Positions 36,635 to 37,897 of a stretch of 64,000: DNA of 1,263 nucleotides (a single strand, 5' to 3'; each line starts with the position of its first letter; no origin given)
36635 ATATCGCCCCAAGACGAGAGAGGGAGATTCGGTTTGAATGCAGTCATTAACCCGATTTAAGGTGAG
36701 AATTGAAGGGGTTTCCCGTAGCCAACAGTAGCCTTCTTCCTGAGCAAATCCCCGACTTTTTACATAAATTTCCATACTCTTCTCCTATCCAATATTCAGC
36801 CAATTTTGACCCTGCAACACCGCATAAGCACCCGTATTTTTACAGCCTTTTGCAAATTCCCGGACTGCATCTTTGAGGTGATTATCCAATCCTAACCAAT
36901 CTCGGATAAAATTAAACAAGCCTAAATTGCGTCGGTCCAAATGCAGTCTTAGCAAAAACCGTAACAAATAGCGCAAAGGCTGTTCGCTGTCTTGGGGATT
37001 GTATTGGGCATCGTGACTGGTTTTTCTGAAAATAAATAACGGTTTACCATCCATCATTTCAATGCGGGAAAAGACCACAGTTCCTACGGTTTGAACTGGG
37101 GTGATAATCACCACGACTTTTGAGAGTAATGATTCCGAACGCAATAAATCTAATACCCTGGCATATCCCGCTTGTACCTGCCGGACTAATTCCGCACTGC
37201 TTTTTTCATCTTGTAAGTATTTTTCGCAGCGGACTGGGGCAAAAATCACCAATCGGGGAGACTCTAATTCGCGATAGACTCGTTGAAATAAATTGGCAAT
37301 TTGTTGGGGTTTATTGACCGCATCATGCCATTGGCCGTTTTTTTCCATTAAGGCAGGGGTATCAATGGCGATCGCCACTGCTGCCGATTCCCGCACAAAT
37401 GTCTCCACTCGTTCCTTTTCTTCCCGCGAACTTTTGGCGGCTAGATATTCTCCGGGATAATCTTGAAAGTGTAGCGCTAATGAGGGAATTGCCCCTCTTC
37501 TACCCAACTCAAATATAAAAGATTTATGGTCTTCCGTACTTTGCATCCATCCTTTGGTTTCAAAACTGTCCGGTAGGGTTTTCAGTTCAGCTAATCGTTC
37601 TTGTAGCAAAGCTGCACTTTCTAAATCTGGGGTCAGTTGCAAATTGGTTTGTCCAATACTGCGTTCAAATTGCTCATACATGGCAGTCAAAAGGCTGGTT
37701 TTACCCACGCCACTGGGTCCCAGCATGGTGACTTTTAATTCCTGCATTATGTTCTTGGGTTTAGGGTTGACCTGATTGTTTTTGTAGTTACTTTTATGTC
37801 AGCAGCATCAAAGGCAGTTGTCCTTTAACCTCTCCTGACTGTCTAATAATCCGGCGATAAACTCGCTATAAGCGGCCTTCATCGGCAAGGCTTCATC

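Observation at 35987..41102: Co-directional island of dynamin-like GTPase, PNK-like kinase, decayed ORF, small P-loop GTPase and tail-anchored partner. Candidate uncharacterised GTPase-based system.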

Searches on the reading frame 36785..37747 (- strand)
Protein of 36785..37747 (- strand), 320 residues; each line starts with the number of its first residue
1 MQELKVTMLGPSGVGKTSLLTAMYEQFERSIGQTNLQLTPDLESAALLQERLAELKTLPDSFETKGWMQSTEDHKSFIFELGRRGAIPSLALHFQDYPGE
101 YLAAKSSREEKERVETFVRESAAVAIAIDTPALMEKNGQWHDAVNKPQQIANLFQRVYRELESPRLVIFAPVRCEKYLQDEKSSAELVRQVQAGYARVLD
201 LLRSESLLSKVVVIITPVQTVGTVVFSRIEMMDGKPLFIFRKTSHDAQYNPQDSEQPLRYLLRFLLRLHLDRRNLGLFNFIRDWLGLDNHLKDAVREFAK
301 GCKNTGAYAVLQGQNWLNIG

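Call 3: search_protein_families(library=pfam, proteins=[window:36785-37747:-], max_evalue=1)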
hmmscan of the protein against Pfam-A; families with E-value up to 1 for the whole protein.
window:36785-37747:- (320 aa): 16 families
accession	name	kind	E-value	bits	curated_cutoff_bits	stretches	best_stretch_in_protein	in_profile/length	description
PF19993.5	DO-GTPase2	-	2.3e-10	41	27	1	6-193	3-190/226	Double-GTPase 2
PF13191.12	AAA_16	-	0.00073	20.5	32.6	1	9-69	30-96/167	AAA ATPase domain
PF00005.33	ABC_tran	-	0.00087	20.3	25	1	5-57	13-63/137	ABC transporter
PF08477.19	Roc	-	0.0031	18.2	27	1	5-30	1-27/119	Ras of Complex, Roc, domain of DAPkinase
PF13604.12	AAA_30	-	0.0064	16.7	27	1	7-58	22-73/191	AAA domain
PF01926.29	MMR_HSR1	-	0.0069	16.9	21.9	1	5-137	1-86/113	50S ribosome-binding GTPase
PF03193.22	RsgA_GTPase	-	0.0088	16.3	30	1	6-34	109-137/174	RsgA GTPase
PF13401.12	AAA_22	-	0.012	16.4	27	1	9-61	11-64/130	AAA domain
PF20703.3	nSTAND1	-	0.018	15.2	27.1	1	6-194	36-180/379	Novel STAND NTPase 1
PF13479.12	AAA_24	-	0.02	15.2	27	1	3-64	2-59/195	AAA domain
PF19975.5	DO-GTPase1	-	0.021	14.5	27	1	8-129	2-116/271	Double-GTPase 1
PF07728.20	AAA_5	-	0.024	15.1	22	1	6-52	2-47/139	AAA domain (dynein-related subfamily)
PF00004.35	AAA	-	0.045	14.6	21.2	1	7-36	2-31/131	ATPase family associated with various cellular activities (AAA)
PF02421.24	FeoB_N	-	0.068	13.1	27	0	92-130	49-87/156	Ferrous iron transport protein B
PF13521.12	AAA_28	-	0.17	12.5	27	1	5-29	1-25/164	AAA domain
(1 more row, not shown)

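Call 4: search_protein_families(library=ncbifam, proteins=[window:36785-37747:-], max_evalue=1)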
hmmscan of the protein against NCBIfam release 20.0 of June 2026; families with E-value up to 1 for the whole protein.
window:36785-37747:- (320 aa): 17 families
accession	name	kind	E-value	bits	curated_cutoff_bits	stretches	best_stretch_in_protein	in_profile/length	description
TIGR03265.1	PhnT2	equivalog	0.0049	16.1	457.7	1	6-22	33-49/353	putative 2-aminoethylphosphonate ABC transporter ATP-binding protein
TIGR00157.1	TIGR00157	equivalog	0.024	14.2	100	1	6-32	125-151/247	ribosome small subunit-dependent GTPase A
NF000355.4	ribo_prot_ABC_F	equivalog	0.034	13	380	1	5-49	341-383/499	ribosomal protection-like ABC-F family protein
NF040729.1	ABC_ATP_SaoA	equivalog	0.058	12.8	360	1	6-24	34-52/248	ABC transporter ATP-binding protein SaoA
TIGR02324.1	CP_lyasePhnL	equivalog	0.063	12.7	256.3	1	6-38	37-69/224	phosphonate C-P lyase system protein PhnL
TIGR03420.1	DnaA_homol_Hda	equivalog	0.073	12.6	194.8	1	6-30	41-65/226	DnaA regulatory inactivator Hda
NF006616.1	PRK09183.1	subfamily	0.073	12.3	300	1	5-26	102-123/253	IS21-like element helper ATPase IstB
NF010068.0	PRK13548.1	equivalog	0.075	12.1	261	1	6-39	34-67/261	heme ABC transporter ATP-binding protein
TIGR02868.1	CydC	equivalog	0.079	11.6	329.05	1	5-37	363-395/530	thiol reductant ABC exporter subunit CydC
NF050005.1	ABC_ATPase_Uup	equivalog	0.085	11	900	1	5-46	347-386/636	ATP-binding cassette ATPase Uup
TIGR02928.1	TIGR02928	subfamily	0.095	11.5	181.3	1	5-37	42-74/366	orc1/cdc6 family replication initiation protein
NF038214.1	IS21_help_AAA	equivalog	0.099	12.3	200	1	5-30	92-117/232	IS21-like element helper ATPase IstB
TIGR00231.1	small_GTP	domain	0.13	12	42.5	1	1-23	1-23/164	GTP-binding protein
NF008358.0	PRK11147.1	equivalog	0.13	10.5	936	1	5-49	347-389/635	ABC transporter ATP-binding protein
NF050039.1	sacti_exp_GggC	equivalog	0.14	11.3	750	1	5-37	344-376/511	streptosactin export ABC transporter GggC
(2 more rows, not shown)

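Call 5: search_protein_families(library=padloc, proteins=[window:36785-37747:-], max_evalue=1)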
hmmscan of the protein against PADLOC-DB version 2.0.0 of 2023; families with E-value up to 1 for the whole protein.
window:36785-37747:- (320 aa): 3 families
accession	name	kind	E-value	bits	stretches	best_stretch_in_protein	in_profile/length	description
PDLC00268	PtuA1|PtuA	-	0.0038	14.7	1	6-53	28-76/411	AAA ATPase domain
PDLC02819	DpdC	-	0.029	12.8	1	47-83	27-63/101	DpdC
PDLC02821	DpdC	-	0.036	11.9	1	46-83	95-132/170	DpdC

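Call 10: find_homologous_proteins(query=window:36785-37747:-)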
Query window:36785-37747:- (320 aa): 817 proteins with E <= 0.001 among 7166 candidates; the best 120 are listed.
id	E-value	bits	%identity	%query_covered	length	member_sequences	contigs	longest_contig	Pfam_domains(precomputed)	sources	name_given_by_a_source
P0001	3.0e-207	705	99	100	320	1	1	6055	PF19993.6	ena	-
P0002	5.3e-206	701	98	100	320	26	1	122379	PF19993.6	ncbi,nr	ncbi:hypothetical protein NG796_14360 [Laspinema sp. A4]|nr:hypothetical protein [Laspinema sp. D2d]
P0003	1.9e-204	696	98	100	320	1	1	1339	PF19993.6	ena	-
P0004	2.5e-197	672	93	100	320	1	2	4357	PF19993.6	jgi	jgi:hypothetical protein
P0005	2.5e-177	606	84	100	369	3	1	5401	PF19993.6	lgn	-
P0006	1.7e-176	604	82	100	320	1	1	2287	PF19993.6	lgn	-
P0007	1.4e-167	574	77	100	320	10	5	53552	PF19993.6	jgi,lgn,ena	jgi:hypothetical protein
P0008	3.3e-167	573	78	100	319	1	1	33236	PF19993.6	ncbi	ncbi:MAG: hypothetical protein AB4426_17600 [Xenococcaceae cyanobacterium]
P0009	4.7e-164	563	76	100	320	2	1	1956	PF19993.6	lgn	-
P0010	4.7e-164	563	76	100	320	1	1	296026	PF19993.6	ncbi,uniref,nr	ncbi:hypothetical protein H6G06_12740 [Anabaena sphaerica FACHB-251]|uniref:Double-GTPase 2 domain-c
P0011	1.1e-161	555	76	100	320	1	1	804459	PF19993.6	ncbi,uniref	ncbi:TRAFAC clade GTPase domain-containing protein [Anabaena sp. WFMT]|uniref:TRAFAC clade GTPase do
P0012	4.0e-161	553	76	100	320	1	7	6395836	PF19993.6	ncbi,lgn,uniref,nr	ncbi:hypothetical protein H6G54_10960 [Anabaena cylindrica FACHB-243]|uniref:Double-GTPase 2 domain-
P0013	3.4e-159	547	75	100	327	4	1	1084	PF19993.6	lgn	-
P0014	2.2e-158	544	74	100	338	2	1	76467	PF19993.6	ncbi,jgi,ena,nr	ncbi:MAG: hypothetical protein JOZ78_24720 [Chroococcidiopsidaceae cyanobacterium CP_BM_ER_R8_30]|nr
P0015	1.8e-157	541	74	100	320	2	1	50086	PF19975.6,PF19993.6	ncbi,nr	ncbi:MAG: hypothetical protein F6K58_12550 [Symploca sp. SIO2E9]|nr:hypothetical protein [Symploca s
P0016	2.1e-155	535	71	100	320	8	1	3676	PF19975.6,PF19993.6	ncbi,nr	ncbi:MAG: hypothetical protein F6K32_21490 [Desertifilum sp. SIO1I2]|nr:hypothetical protein [Desert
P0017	2.1e-154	531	72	99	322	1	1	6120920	PF19993.6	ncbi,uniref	ncbi:TRAFAC clade GTPase domain-containing protein [Lyngbya aestuarii]|uniref:TRAFAC clade GTPase do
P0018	6.8e-154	530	73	100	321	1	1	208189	PF19975.6,PF19993.6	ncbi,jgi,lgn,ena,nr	ncbi:MAG: hypothetical protein KME23_13385 [Goleter apudmare HA4340-LM2]|jgi:hypothetical protein|nr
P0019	8.0e-154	529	73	100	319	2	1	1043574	PF19975.6,PF19993.6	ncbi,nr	ncbi:MAG: hypothetical protein F6K16_06710 [Symploca sp. SIO2B6]|nr:hypothetical protein [Symploca s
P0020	2.5e-151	521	72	100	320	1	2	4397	PF19993.6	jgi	jgi:hypothetical protein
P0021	7.2e-140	483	67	100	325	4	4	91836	PF19993.6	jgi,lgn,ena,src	jgi:hypothetical protein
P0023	4.9e-139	481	67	100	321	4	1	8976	PF19993.6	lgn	-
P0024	1.5e-138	479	67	100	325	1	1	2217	PF19993.6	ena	-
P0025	6.4e-137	474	66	99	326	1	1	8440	PF19993.6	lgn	-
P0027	3.6e-135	468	64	100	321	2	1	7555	PF19993.6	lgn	-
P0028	7.6e-132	457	64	100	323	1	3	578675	PF19993.6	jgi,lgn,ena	jgi:hypothetical protein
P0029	1.4e-131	456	63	99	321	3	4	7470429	PF19993.6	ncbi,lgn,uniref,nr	ncbi:TRAFAC clade GTPase domain-containing protein [Allocoleopsis franciscana]|uniref:Double-GTPase 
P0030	1.1e-130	453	62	100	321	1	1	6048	PF19993.6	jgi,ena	jgi:hypothetical protein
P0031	3.6e-129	448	63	100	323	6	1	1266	PF19993.6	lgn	-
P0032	1.9e-128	446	63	100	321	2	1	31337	PF19993.6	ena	-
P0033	2.1e-127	443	61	99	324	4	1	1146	PF19993.6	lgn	-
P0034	9.4e-127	440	61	100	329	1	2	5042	PF19993.6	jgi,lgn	jgi:Double-GTPase 2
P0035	1.9e-126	439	61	100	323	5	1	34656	PF19993.6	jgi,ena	jgi:hypothetical protein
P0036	5.5e-126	438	61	100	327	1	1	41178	PF19993.6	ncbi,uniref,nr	ncbi:hypothetical protein [Brunnivagina elsteri]|uniref:Double-GTPase 2 domain-containing protein n=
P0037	3.5e-125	435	61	100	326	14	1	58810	PF19993.6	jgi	jgi:hypothetical protein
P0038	3.6e-125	435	60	100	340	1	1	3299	PF19993.6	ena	-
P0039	5.0e-125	435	60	100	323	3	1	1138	PF19993.6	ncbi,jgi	jgi:hypothetical protein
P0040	6.5e-125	434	61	100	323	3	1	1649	PF19993.6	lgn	-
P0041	2.0e-124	433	60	100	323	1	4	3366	PF19993.6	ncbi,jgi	jgi:hypothetical protein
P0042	2.3e-124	433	61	100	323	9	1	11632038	PF19993.6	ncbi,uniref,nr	ncbi:hypothetical protein WA1_40980 [Scytonema hofmannii PCC 7110]|uniref:Double-GTPase 2 domain-con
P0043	2.7e-124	432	60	100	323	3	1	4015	PF19993.6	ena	-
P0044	3.5e-124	432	62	100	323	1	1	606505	PF19993.6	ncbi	ncbi:hypothetical protein NUACC21_81420 [Scytonema sp. NUACC21]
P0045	1.9e-123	430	61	99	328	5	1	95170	PF19993.6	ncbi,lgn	ncbi:MAG: hypothetical protein ACHBN1_36680 [Heteroscytonema crispum UTEX LB 1556]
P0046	2.9e-123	429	62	100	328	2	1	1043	PF19993.6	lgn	-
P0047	2.9e-123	429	62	100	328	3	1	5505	PF19993.6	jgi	jgi:hypothetical protein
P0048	3.1e-123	429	60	100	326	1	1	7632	PF19993.6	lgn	-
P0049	4.2e-123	428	59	99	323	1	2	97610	PF19993.6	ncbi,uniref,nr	ncbi:hypothetical protein H6F98_03975 [Microcoleus sp. FACHB-SPT15]|uniref:hypothetical protein n=1 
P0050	4.4e-123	428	60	100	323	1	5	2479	PF19993.6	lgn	-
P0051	5.7e-123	428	60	100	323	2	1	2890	PF19993.6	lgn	-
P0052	1.0e-122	427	61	99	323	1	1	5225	PF19993.6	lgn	-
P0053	1.3e-122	427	58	100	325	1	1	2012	PF19993.6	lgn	-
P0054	1.4e-122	427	60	100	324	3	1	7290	PF19993.6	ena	-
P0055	1.7e-122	426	60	99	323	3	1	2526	PF19993.6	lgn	-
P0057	2.0e-122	426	58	100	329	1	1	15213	PF19993.6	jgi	jgi:hypothetical protein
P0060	3.1e-122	426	59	100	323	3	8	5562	PF19993.6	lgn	-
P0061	3.3e-122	426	61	100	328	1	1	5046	PF19993.6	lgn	-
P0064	6.2e-122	425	60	100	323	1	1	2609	PF19993.6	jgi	-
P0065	8.4e-122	424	61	100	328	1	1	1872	PF19993.6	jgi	jgi:Double-GTPase 2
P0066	1.8e-121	423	61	99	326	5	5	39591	PF19993.6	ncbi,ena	-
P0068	2.8e-121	422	59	100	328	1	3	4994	PF19993.6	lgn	-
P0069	3.8e-121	422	60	100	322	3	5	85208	PF19993.6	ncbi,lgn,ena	-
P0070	4.9e-121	422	58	100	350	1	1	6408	PF19993.6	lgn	-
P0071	5.4e-121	422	59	100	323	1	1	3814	PF19993.6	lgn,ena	-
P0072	5.9e-121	421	60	100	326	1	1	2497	PF19993.6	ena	-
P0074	7.5e-121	421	59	99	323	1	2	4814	PF19993.6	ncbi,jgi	jgi:hypothetical protein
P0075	8.2e-121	421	59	100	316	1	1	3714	PF19993.6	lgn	-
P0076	1.0e-120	421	58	99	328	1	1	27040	PF19993.6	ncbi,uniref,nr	ncbi:hypothetical protein PN462_01105 [Spirulina sp. CS-785/01]|uniref:hypothetical protein n=1 Tax=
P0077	1.6e-120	420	58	99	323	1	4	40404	PF19993.6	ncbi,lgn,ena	-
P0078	1.8e-120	420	61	100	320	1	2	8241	PF19993.6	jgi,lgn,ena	jgi:hypothetical protein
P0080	2.1e-120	420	59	100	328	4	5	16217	PF19993.6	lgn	-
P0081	2.2e-120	419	59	100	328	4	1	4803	PF19993.6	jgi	-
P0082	2.9e-120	419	58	100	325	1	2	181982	PF19993.6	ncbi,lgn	-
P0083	3.2e-120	419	61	100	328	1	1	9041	PF19993.6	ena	-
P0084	3.9e-120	419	61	100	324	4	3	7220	PF19975.6,PF19993.6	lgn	-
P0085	7.7e-120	418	58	100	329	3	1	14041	PF19993.6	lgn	-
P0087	1.0e-119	417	58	100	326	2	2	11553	PF19993.6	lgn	-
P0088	1.4e-119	417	60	100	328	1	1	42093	PF19993.6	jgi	jgi:hypothetical protein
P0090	1.6e-119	417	60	100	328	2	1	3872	PF19993.6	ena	-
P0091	3.5e-119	416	59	100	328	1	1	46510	PF19993.6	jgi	jgi:hypothetical protein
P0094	5.3e-119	415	60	100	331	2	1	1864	PF19993.6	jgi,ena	-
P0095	7.0e-119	415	59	100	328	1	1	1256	PF19993.6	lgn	-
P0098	2.1e-118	413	59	100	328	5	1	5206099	PF19993.6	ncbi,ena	-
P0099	2.9e-118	413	57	99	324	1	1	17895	PF19993.6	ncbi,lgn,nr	ncbi:MAG: hypothetical protein SWX82_28860 [Cyanobacteriota bacterium]|nr:hypothetical protein [Cyan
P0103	4.0e-118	412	59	100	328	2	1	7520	PF19993.6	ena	-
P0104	5.1e-118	412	58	100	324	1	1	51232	PF19993.6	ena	-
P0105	5.5e-118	412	59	100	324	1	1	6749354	-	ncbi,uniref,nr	ncbi:hypothetical protein D0962_17705 [Leptolyngbyaceae cyanobacterium CCMR0082]|uniref:Uncharacteri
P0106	1.7e-117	410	60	100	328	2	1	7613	PF19993.6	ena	-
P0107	1.8e-117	410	59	100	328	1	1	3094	PF19993.6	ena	-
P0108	1.9e-117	410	60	100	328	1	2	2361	PF19993.6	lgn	-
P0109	2.0e-117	410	60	100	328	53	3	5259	PF19993.6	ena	-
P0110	3.2e-117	409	60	100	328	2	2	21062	PF19993.6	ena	-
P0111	4.7e-117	409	60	100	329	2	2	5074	PF19993.6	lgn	-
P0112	4.8e-117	409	59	100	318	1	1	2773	PF19993.6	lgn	-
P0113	5.7e-117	408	58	100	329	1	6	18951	PF19993.6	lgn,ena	-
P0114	1.3e-116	407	61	100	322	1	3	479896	PF19993.6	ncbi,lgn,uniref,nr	ncbi:hypothetical protein [Myxosarcina sp. GI1]|uniref:hypothetical protein n=1 Tax=Myxosarcina sp. 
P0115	1.8e-116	407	57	99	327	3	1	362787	PF19993.6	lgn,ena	-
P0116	2.0e-116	407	60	100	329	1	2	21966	PF19993.6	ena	-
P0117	4.1e-116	406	56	100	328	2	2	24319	PF19993.6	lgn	-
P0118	4.6e-116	405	58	99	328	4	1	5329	PF19993.6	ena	-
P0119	5.7e-116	405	57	100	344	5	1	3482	PF19993.6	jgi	jgi:GTPase SAR1 family protein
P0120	5.7e-116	405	58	100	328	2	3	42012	PF19993.6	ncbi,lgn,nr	ncbi:MAG: hypothetical protein SAJ12_09665 [Jaaginema sp. PMC 1079.18]|nr:hypothetical protein [Jaag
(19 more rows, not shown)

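Call 11: find_encoding_contigs(protein=P0012, flank=8000, max_places=2)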
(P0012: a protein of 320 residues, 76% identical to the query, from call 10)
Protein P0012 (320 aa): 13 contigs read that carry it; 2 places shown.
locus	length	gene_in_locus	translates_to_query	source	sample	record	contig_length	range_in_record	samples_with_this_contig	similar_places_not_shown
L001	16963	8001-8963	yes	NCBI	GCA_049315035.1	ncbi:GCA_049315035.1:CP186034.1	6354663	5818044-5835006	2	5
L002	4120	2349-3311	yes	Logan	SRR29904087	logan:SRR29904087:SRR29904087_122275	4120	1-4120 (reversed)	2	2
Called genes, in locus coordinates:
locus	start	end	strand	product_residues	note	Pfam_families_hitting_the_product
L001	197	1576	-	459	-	-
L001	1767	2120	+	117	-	PF00355:Rieske, PF13806:Rieske_2, PF22543:Rieske_4 (weak)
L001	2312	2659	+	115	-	-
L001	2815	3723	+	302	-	-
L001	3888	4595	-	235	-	PF01694:Rhomboid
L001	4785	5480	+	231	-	PF05685:Uma2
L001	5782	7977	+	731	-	PF00350:Dynamin_N (weak)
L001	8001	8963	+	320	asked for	PF19993:DO-GTPase2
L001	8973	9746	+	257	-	-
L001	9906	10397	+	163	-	PF13414:TPR_11 (faint), PF00515:TPR_1 (weak), PF07719:TPR_2 (faint)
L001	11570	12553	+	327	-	PF06999:Suc_Fer-like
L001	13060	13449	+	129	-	PF10025:DUF2267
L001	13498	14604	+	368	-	PF01965:DJ-1_PfpI, PF09537:DUF2383 (weak)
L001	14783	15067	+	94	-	-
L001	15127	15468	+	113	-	PF05899:Cupin_3 (weak), PF07883:Cupin_2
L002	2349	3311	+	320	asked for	PF19993:DO-GTPase2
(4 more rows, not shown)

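Call 12: find_encoding_contigs(protein=P0029, flank=8000, max_places=2)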
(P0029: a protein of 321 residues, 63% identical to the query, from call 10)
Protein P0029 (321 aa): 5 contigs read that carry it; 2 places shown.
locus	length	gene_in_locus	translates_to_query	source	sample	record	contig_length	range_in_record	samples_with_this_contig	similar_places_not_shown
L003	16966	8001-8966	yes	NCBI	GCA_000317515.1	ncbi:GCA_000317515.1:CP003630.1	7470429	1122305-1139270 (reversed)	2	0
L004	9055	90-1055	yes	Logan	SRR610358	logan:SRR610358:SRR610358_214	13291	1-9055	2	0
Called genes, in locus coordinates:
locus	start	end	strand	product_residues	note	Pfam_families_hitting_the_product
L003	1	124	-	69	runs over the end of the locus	-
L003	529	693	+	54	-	PF13424:TPR_12 (weak), PF00515:TPR_1, PF07719:TPR_2 (weak), PF13181:TPR_8 (weak), PF13176:TPR_7 (weak)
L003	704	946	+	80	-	PF12770:CHAT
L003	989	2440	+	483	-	PF00215:OMPdecase, PF00156:Pribosyltran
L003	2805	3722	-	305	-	PF00850:Hist_deacetyl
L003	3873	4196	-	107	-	-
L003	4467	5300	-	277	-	PF05239:PRC, PF09557:DUF2382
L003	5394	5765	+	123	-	-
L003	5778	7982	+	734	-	-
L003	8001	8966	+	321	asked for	PF19993:DO-GTPase2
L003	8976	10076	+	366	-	-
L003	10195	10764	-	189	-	PF05685:Uma2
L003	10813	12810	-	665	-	PF00270:DEAD (faint), PF04851:ResIII, PF17757:UvrB_inter, PF27431:UvrB_3rd, PF00271:Helicase_C, PF12344:UvrB, PF02151:UVR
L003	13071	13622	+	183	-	PF16732:ComP_DUS (weak), PF16734:Pilin_GH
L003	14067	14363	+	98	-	-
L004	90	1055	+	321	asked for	PF19993:DO-GTPase2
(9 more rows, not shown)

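Call 13: find_encoding_contigs(protein=P0105, flank=8000, max_places=2)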
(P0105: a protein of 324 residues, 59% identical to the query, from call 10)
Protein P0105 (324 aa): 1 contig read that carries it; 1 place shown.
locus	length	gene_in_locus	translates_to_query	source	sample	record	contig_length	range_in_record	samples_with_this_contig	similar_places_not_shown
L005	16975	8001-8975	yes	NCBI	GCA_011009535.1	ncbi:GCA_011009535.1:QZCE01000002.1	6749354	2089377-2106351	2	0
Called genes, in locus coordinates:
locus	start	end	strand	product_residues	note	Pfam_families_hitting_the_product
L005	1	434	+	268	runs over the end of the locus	PF00005:ABC_tran, PF02463:SMC_N (faint), PF13175:AAA_15 (faint), PF13304:AAA_21 (weak)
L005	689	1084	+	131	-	PF00903:Glyoxalase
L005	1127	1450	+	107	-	-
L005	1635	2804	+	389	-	PF08712:Nfu_N, PF02985:HEAT (faint), PF03130:HEAT_PBS (faint), PF13769:Virulence_fact, PF13646:HEAT_2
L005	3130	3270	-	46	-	-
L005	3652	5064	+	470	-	-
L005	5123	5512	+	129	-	-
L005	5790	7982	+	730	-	PF00350:Dynamin_N (faint)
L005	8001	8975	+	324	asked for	-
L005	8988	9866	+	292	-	-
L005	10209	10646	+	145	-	-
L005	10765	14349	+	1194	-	PF12770:CHAT, PF00515:TPR_1 (faint), PF07719:TPR_2 (faint), PF13176:TPR_7 (faint), PF13181:TPR_8 (faint), PF13424:TPR_12 (weak), PF13424:TPR_12 (weak), PF17874:TPR_MalT, +2 more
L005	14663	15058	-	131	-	PF06094:GGACT, PF21986:AH_C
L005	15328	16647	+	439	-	PF04389:Peptidase_M28, PF01546:Peptidase_M20, PF07687:M20_dimer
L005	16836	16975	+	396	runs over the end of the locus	PF00005:ABC_tran, PF08402:TOBE_2 (weak)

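Call 26: search_solved_structures(query=window:36785-37747:-, max_evalue=10)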
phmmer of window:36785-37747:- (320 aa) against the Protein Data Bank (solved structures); distinct sequences matched with E-value up to 10: 8.
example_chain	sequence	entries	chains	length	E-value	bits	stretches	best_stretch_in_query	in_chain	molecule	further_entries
5ujw_A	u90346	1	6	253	0.14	14.6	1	156-238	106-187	Triosephosphate isomerase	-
1yzq_A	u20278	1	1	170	0.47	12.9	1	2-33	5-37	small GTP binding protein RAB6 isoform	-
9nlj_U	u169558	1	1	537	0.96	11.8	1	5-55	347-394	Uup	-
4dkx_A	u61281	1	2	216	1.1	11.6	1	2-32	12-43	Ras-related protein Rab-6A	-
8ij9_A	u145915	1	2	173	1.2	11.5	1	2-33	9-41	Ras-related protein Rab-6B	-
9wxp_AM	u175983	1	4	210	1.2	11.5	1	24-64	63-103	Opticin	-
2y8e_A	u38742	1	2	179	1.4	11.3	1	2-33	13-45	RAB-PROTEIN 6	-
9ayr_C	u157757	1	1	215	1.4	11.3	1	3-29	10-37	GTP-binding protein YPT6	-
